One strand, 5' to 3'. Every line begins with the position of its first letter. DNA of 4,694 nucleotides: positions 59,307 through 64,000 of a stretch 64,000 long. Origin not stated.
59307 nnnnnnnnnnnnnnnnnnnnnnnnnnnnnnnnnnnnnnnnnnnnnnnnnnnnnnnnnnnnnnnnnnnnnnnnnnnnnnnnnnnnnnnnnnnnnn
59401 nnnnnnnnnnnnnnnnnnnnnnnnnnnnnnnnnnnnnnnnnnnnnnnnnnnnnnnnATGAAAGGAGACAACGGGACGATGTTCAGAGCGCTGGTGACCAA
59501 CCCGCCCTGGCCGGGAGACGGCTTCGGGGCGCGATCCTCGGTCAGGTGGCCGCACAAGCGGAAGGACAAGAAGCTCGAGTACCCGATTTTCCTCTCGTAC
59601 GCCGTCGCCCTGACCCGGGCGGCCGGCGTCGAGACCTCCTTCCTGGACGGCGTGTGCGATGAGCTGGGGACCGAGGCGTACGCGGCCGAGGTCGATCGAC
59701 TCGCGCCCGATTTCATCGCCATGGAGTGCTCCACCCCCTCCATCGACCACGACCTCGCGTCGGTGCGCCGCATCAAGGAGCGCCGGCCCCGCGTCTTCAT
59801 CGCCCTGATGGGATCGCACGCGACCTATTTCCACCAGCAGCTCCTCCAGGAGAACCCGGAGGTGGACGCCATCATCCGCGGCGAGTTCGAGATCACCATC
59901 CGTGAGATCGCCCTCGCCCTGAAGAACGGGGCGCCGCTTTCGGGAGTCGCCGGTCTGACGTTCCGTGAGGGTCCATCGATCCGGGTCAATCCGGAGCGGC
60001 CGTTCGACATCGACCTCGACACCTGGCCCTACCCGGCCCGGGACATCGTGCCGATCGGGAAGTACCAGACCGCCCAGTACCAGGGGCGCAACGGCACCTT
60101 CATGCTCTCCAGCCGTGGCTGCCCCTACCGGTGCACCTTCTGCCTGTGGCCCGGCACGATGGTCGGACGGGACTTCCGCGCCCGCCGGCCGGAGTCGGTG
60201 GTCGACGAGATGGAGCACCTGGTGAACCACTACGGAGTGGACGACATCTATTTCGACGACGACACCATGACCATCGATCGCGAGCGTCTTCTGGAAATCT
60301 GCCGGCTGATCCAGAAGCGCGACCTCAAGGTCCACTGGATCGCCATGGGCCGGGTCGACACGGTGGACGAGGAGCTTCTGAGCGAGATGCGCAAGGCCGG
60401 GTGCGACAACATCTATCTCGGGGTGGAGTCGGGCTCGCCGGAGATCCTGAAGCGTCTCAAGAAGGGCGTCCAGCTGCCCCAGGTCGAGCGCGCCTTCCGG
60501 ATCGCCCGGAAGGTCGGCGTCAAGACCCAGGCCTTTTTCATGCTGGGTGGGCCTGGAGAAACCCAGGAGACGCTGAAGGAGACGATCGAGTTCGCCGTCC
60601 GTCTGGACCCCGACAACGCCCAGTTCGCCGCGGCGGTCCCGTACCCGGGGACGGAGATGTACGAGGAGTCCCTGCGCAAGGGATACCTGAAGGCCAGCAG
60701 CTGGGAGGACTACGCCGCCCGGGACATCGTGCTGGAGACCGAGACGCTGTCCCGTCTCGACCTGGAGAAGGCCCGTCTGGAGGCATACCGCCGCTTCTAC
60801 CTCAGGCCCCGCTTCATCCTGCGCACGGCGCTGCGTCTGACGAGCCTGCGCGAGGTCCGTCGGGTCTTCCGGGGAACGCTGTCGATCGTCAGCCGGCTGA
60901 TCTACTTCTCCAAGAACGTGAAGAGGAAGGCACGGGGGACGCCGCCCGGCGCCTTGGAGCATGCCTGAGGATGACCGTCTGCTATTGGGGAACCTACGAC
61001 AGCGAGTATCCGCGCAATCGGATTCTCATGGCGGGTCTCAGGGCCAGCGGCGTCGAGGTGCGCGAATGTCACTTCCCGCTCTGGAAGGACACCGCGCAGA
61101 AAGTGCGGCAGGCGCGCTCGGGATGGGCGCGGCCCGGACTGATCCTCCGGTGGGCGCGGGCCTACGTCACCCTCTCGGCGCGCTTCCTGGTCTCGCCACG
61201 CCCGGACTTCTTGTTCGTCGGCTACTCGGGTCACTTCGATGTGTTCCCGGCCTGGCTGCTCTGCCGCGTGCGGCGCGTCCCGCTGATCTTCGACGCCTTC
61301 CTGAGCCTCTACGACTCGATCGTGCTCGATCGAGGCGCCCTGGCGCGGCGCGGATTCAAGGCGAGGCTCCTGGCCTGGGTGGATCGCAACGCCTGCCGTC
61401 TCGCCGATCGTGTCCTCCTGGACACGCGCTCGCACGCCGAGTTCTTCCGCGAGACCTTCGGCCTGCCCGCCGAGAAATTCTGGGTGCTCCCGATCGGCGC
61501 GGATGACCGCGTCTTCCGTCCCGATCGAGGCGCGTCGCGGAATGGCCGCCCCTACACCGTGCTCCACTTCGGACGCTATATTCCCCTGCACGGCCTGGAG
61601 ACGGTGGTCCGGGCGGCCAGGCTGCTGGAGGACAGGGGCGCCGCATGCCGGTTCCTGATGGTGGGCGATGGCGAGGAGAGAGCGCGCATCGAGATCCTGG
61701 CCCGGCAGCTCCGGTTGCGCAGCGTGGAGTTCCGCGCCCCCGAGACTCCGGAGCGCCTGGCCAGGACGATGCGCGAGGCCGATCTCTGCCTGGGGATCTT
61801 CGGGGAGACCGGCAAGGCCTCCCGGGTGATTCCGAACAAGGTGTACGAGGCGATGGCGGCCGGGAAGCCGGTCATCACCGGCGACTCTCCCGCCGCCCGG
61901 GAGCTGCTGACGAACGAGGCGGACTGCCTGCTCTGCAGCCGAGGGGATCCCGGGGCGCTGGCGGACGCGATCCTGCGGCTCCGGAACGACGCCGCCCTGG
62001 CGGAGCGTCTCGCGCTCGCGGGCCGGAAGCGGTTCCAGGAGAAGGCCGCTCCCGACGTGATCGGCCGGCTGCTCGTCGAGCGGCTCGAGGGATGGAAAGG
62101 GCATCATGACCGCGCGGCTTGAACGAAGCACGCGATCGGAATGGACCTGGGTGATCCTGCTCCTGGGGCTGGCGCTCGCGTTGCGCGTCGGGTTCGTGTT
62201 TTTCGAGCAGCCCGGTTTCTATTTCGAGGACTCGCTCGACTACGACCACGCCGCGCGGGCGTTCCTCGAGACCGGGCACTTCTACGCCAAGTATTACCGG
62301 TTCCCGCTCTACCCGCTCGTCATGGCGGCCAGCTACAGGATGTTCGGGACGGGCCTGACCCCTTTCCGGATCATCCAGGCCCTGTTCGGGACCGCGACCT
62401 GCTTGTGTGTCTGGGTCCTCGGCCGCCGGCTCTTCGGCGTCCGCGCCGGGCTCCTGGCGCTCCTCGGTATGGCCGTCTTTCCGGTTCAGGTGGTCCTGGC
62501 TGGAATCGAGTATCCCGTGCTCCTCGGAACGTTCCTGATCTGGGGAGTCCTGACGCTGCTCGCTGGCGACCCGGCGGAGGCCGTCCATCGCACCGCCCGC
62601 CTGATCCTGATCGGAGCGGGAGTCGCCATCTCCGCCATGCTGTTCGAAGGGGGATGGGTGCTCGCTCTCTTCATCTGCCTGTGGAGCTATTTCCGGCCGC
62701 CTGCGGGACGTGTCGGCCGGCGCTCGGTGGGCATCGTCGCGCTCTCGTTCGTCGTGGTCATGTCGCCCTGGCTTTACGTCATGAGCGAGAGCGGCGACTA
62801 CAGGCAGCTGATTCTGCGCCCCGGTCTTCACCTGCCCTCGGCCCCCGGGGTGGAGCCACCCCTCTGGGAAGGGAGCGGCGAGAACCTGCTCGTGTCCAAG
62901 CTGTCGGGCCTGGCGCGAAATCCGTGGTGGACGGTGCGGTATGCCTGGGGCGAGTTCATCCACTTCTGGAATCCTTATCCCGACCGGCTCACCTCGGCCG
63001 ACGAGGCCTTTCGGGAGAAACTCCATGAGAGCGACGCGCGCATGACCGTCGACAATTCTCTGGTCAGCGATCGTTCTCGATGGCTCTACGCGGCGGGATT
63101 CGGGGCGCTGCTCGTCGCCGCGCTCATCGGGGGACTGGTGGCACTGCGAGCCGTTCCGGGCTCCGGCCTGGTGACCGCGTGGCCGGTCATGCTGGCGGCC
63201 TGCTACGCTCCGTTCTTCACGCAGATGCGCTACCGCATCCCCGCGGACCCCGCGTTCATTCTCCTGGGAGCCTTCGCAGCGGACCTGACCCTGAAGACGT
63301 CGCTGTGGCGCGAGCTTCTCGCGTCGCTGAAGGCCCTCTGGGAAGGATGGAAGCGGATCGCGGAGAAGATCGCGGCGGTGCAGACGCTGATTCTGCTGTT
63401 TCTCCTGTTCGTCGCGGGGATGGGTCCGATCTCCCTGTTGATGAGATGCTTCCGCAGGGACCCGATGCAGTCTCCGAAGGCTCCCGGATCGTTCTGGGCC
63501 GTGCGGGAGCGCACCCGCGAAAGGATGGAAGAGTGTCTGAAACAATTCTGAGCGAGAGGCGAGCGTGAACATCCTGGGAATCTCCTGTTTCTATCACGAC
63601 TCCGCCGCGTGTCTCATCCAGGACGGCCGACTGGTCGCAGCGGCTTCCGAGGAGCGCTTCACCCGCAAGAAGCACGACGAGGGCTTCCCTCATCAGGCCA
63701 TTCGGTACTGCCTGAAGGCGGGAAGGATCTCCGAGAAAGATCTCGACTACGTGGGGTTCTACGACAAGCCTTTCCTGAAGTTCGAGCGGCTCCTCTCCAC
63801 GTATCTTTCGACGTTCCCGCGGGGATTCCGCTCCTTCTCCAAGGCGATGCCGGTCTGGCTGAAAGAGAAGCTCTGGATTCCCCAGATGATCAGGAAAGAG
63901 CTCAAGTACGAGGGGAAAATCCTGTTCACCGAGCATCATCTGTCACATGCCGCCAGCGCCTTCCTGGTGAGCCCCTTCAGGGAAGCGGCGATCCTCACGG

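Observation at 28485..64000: About 35 kb translationally coupled glycan operon combining Wzx/Wzy-type export with three radical SAM enzymes and multiple GT-C glycosyltransferases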

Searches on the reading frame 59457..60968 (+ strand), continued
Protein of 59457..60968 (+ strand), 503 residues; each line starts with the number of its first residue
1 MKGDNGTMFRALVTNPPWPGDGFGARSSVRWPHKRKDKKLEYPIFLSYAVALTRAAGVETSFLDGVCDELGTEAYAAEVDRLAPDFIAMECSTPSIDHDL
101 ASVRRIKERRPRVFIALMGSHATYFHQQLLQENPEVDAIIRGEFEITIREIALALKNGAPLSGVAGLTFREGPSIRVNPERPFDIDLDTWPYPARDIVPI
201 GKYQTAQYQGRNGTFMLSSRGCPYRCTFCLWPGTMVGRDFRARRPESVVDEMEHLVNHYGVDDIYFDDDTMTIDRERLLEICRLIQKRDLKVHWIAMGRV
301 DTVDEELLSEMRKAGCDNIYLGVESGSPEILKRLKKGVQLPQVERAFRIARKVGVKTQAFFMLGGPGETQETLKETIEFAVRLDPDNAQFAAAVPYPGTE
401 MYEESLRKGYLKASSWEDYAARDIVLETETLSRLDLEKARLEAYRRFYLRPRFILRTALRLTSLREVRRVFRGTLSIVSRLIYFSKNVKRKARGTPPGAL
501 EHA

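Call 34: find_encoding_contigs(protein=P0001, flank=10000, max_places=1)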
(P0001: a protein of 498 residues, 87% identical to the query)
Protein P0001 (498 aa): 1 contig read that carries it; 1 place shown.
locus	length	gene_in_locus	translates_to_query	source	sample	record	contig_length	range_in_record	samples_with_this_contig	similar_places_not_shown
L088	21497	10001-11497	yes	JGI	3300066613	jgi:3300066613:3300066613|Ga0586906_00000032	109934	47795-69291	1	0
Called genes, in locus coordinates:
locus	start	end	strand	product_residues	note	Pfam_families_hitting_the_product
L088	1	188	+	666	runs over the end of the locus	-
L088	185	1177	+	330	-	PF00535:Glycos_transf_2, PF10111:Glyco_tranf_2_2 (weak), PF13641:Glyco_tranf_2_3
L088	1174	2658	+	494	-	PF02310:B12-binding, PF04055:Radical_SAM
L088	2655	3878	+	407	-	PF13439:Glyco_transf_4, PF13579:Glyco_trans_4_4, PF00534:Glycos_transf_1, PF13692:Glyco_trans_1_4, PF13524:Glyco_trans_1_2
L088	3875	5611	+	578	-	PF00483:NTP_transferase, PF12804:NTP_transf_3 (weak), PF24894:Hexapep_GlmU (faint), PF25084:LbH_EIF2B, PF25087:GMPPB_C, PF00132:Hexapep (weak), PF02397:Bac_transf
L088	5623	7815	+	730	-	PF02706:Wzz (weak), PF13807:GNVR, PF09140:MipZ, PF10609:ParA, PF13614:AAA_31, PF00142:Fer4_NifH (weak), PF01656:CbiA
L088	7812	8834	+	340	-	PF00535:Glycos_transf_2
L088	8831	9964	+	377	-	PF01073:3Beta_HSD, PF01370:Epimerase, PF02719:Polysacc_synt_2, PF05368:NmrA, PF13460:NAD_binding_10, PF16363:GDP_Man_Dehyd, PF01370:Epimerase, PF16363:GDP_Man_Dehyd, +2 more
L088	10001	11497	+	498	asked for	PF02310:B12-binding, PF04055:Radical_SAM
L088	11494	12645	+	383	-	PF13439:Glyco_transf_4, PF13579:Glyco_trans_4_4, PF00534:Glycos_transf_1, PF13692:Glyco_trans_1_4, PF13524:Glyco_trans_1_2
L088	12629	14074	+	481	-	PF13231:PMT_2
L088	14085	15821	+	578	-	PF02543:Carbam_trans_N, PF16861:Carbam_trans_C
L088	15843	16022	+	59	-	PF19451:DUF5989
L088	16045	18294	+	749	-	PF00535:Glycos_transf_2, PF13641:Glyco_tranf_2_3 (weak), PF13439:Glyco_transf_4, PF13579:Glyco_trans_4_4, PF00534:Glycos_transf_1, PF13692:Glyco_trans_1_4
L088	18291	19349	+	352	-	PF13579:Glyco_trans_4_4 (weak), PF13692:Glyco_trans_1_4 (weak), PF13524:Glyco_trans_1_2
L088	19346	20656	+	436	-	PF03721:UDPG_MGDP_dh_N, PF00984:UDPG_MGDP_dh, PF03720:UDPG_MGDP_dh_C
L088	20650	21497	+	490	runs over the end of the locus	PF04932:Wzy_C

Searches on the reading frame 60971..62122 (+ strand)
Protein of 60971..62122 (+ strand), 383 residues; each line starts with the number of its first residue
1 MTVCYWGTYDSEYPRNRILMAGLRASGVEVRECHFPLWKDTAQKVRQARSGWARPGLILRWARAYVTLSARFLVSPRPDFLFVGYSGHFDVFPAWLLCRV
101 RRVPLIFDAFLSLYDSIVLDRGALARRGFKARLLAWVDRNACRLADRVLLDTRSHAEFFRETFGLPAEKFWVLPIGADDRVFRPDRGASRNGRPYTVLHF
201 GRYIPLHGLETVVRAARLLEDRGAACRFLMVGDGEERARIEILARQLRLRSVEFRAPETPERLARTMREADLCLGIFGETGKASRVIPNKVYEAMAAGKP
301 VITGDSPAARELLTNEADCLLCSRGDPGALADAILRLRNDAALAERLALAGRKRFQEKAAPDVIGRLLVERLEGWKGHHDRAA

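Call 10: search_protein_families(library=pfam, proteins=[window:60971-62122:+], max_evalue=0.01)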
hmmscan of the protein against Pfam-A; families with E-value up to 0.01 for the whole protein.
window:60971-62122:+ (383 aa): 5 families
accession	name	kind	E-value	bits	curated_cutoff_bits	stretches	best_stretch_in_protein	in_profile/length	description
PF13692.12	Glyco_trans_1_4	-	1e-20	74.9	27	1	196-340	3-142/142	Glycosyl transferases group 1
PF00534.26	Glycos_transf_1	-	6.3e-19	68.6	26.4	1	190-354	11-172/172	Glycosyl transferases group 1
PF13579.12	Glyco_trans_4_4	-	5.5e-10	40.2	29.7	1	19-176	10-158/158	Glycosyl transferase 4-like domain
PF13524.12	Glyco_trans_1_2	-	1.4e-09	38.4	25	1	226-358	15-132/144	Glycosyl transferase-like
PF13439.12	Glyco_transf_4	-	8.7e-07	29.6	28.5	1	19-179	11-168/170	Glycosyltransferase Family 4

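Call 75: search_protein_families(library=ncbifam, proteins=[window:60971-62122:+], max_evalue=0.00001)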
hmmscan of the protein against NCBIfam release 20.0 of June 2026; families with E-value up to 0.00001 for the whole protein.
window:60971-62122:+ (383 aa): 12 families
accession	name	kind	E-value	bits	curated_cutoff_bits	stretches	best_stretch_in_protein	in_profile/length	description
NF041876.1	EPS_EpsE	equivalog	2.2e-20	73.2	400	1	167-358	185-379/389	exopolysaccharide biosynthesis GT4 family glycosyltransferase EpsE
NF007640.0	PRK10307.1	subfamily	3.1e-15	56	276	1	197-373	232-405/411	WcaI family glycosyltransferase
TIGR04063.1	stp3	hypoth_equivalog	1.2e-14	54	442.05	1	75-354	90-374/397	TIGR04063 family PEP-CTERM/XrtA system glycosyltransferase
TIGR03088.1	stp2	hypoth_equivalog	2.8e-14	53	409.05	1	152-358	144-356/374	TIGR03088 family PEP-CTERM/XrtA system glycosyltransferase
TIGR04005.1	wcaL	equivalog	2.5e-11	43.1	537.6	1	161-337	190-367/406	colanic acid biosynthesis glycosyltransferase WcaL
TIGR03999.1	thiol_BshA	equivalog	4e-08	32.6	273.7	1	196-357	201-355/375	N-acetyl-alpha-D-glucosaminyl L-malate synthase BshA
TIGR03087.1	stp1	hypoth_equivalog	4.3e-08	32.7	316.65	1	284-358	308-380/397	TIGR03087 family PEP-CTERM/XrtA system glycosyltransferase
TIGR04007.1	wcaI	equivalog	9.5e-08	31.1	800.45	1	196-308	233-343/407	colanic acid biosynthesis glycosyltransferase WcaI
TIGR03449.1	mycothiol_MshA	equivalog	1.2e-07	31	462.5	1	140-351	160-380/406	D-inositol-3-phosphate glycosyltransferase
NF038229.1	Glyco4_Geo_Pelo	equivalog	1.9e-07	30.4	400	1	140-363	105-324/338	GPMC system family 4 glycosyltransferase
NF050056.1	ProtGlycPglH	equivalog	1.5e-06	27.5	600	1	209-357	194-336/354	GalNAc-alpha-(1->4)-GalNAc-alpha-(1->3)-diNAcBac-PP-undecaprenol alpha-1,4-N-acetyl-D-galactosaminyltransferase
TIGR02149.1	glgA_Coryne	subfamily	8.2e-06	25.2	302.4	0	292-365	301-380/391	glycogen synthase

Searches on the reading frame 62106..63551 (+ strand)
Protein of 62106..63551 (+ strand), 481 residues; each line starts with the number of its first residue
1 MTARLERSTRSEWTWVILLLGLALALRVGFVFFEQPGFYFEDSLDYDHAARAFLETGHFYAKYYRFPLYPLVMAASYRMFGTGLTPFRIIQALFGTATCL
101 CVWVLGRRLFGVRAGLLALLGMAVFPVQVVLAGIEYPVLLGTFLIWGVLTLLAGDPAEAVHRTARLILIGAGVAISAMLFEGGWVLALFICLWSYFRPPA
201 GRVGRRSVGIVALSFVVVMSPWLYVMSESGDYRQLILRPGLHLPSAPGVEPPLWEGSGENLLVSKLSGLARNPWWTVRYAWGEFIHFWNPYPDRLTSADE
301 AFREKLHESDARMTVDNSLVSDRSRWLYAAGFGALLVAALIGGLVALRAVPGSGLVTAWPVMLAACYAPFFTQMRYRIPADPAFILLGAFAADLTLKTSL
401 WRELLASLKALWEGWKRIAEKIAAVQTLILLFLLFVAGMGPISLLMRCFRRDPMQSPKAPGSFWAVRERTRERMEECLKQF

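Call 10: search_protein_families(library=pfam, proteins=[window:62106-63551:+], max_evalue=0.01)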
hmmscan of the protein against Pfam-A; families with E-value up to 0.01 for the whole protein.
window:62106-63551:+ (481 aa): 1 family
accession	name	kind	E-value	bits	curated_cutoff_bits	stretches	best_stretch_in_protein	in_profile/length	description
PF13231.12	PMT_2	-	9.5e-07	29.6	26.1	1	67-224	4-159/160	Dolichyl-phosphate-mannose-protein mannosyltransferase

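Call 12: search_protein_families(library=ncbifam, proteins=[window:62106-63551:+], max_evalue=0.01)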
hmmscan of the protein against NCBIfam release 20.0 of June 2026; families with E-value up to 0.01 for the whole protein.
window:62106-63551:+ (481 aa): 1 family
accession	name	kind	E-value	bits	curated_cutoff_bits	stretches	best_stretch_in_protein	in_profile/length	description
TIGR03663.1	TIGR03663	subfamily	0.00021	20.5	126.25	1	16-127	4-112/435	flippase activity-associated protein Agl23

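Call 46: find_encoding_contigs(protein=window:62106-63551:+, flank=10000, max_places=2)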
Protein window:62106-63551:+ (481 aa): 2 contigs read that carry it; 1 place shown.
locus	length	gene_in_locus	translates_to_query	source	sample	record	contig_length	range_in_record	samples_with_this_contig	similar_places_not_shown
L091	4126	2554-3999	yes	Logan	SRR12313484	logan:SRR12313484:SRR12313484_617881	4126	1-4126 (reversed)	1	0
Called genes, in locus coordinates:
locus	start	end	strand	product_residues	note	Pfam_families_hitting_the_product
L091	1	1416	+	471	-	?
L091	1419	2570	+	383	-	PF13439:Glyco_transf_4 (weak), PF13579:Glyco_trans_4_4, PF00534:Glycos_transf_1, PF13692:Glyco_trans_1_4, PF13524:Glyco_trans_1_2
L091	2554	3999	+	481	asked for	PF13231:PMT_2 (weak)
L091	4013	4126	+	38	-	?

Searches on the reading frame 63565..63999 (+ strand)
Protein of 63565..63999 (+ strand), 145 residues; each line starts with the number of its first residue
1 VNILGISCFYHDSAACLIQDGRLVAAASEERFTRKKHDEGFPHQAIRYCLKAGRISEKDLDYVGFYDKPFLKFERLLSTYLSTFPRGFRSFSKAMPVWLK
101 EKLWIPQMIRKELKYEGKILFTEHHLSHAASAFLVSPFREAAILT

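Call 10: search_protein_families(library=pfam, proteins=[window:63565-63999:+], max_evalue=0.01)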
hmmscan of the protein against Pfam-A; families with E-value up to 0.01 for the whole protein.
window:63565-63999:+ (145 aa): 1 family
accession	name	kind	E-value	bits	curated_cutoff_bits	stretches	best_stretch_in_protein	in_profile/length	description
PF02543.21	Carbam_trans_N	-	6.7e-36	124.9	24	1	3-144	2-154/346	Carbamoyltransferase N-terminus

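Call 75: search_protein_families(library=ncbifam, proteins=[window:63565-63999:+], max_evalue=0.00001)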
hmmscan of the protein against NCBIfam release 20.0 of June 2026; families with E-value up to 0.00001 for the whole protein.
window:63565-63999:+ (145 aa): 0 families
